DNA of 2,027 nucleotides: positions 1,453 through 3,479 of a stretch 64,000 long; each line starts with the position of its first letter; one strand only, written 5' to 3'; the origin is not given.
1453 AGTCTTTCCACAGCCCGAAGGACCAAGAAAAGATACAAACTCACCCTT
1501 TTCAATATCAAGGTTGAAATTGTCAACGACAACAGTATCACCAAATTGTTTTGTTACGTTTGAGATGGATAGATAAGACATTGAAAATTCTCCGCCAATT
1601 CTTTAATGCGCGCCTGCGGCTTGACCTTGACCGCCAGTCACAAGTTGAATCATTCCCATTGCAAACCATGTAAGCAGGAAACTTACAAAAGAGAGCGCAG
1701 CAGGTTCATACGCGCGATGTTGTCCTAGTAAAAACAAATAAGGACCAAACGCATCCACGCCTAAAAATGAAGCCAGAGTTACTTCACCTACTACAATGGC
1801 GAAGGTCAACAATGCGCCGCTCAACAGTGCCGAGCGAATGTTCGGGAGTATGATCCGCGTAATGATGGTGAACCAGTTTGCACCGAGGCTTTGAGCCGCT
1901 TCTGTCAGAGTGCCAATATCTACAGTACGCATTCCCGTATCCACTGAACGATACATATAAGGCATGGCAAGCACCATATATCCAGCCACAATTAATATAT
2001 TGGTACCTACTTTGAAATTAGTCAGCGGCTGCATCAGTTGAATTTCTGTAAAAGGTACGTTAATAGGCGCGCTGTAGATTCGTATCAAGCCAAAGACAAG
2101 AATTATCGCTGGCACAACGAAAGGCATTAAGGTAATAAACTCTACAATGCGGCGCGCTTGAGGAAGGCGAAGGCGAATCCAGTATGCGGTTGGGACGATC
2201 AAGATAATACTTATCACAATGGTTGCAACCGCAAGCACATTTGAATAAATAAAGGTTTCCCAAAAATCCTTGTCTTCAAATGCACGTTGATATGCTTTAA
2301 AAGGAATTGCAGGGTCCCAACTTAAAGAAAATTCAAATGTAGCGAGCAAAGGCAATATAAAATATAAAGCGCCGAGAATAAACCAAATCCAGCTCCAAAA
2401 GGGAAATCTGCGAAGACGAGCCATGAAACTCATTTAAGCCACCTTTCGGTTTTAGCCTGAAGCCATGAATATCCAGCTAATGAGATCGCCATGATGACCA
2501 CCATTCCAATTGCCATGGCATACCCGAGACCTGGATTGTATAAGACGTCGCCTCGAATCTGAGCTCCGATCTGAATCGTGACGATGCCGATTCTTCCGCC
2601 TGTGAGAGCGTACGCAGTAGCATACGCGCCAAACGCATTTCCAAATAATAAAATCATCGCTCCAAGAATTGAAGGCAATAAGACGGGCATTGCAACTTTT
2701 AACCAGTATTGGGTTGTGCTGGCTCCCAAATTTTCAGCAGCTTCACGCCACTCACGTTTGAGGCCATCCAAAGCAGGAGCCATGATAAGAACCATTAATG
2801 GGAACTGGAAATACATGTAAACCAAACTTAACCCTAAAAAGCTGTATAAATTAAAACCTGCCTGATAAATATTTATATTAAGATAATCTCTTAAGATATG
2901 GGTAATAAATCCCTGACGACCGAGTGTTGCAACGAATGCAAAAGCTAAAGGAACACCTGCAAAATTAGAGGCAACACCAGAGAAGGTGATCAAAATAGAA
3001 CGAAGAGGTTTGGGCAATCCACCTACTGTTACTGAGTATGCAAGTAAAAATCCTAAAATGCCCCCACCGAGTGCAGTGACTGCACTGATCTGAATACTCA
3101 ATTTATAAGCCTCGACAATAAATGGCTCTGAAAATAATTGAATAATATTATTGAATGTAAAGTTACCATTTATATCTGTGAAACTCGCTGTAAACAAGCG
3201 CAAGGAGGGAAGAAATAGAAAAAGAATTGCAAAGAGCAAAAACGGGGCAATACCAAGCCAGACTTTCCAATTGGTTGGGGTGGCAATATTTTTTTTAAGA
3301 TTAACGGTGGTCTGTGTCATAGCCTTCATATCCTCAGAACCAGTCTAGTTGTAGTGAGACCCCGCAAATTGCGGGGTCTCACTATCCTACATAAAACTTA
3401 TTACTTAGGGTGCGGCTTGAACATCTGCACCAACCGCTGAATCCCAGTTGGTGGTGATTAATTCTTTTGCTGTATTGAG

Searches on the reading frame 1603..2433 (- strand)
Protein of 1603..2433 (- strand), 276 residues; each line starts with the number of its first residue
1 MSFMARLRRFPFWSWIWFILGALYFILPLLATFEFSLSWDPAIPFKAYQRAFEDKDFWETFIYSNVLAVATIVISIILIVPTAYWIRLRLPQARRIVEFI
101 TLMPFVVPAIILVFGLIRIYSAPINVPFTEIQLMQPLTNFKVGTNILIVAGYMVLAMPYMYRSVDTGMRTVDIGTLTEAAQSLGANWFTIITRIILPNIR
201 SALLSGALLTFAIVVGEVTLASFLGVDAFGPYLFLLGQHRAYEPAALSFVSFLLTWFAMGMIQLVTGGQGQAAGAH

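Call 10: search_protein_families(library=pfam, proteins=[window:1603-2433:-])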
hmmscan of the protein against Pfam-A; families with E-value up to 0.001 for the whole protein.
window:1603-2433:- (276 aa): 1 family
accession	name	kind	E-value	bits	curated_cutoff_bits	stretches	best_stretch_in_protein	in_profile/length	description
PF00528.27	BPD_transp_1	-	8.1e-11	42.4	26.4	1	94-243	21-151/184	Binding-protein-dependent transport system inner membrane component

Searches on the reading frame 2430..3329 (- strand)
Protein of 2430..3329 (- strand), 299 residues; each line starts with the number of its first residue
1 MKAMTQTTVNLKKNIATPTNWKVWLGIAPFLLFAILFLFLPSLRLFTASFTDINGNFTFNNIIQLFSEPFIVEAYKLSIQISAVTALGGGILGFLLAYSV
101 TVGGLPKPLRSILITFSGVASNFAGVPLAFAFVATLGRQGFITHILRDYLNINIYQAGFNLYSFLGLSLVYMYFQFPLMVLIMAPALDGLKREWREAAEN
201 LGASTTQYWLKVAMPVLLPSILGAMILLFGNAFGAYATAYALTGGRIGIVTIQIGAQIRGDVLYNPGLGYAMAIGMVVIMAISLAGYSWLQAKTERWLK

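Call 10: search_protein_families(library=pfam, proteins=[window:2430-3329:-])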
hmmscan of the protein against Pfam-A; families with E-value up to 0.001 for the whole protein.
window:2430-3329:- (299 aa): 1 family
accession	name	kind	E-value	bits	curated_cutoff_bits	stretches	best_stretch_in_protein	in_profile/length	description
PF00528.27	BPD_transp_1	-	7.6e-12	45.8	26.4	1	90-294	2-182/184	Binding-protein-dependent transport system inner membrane component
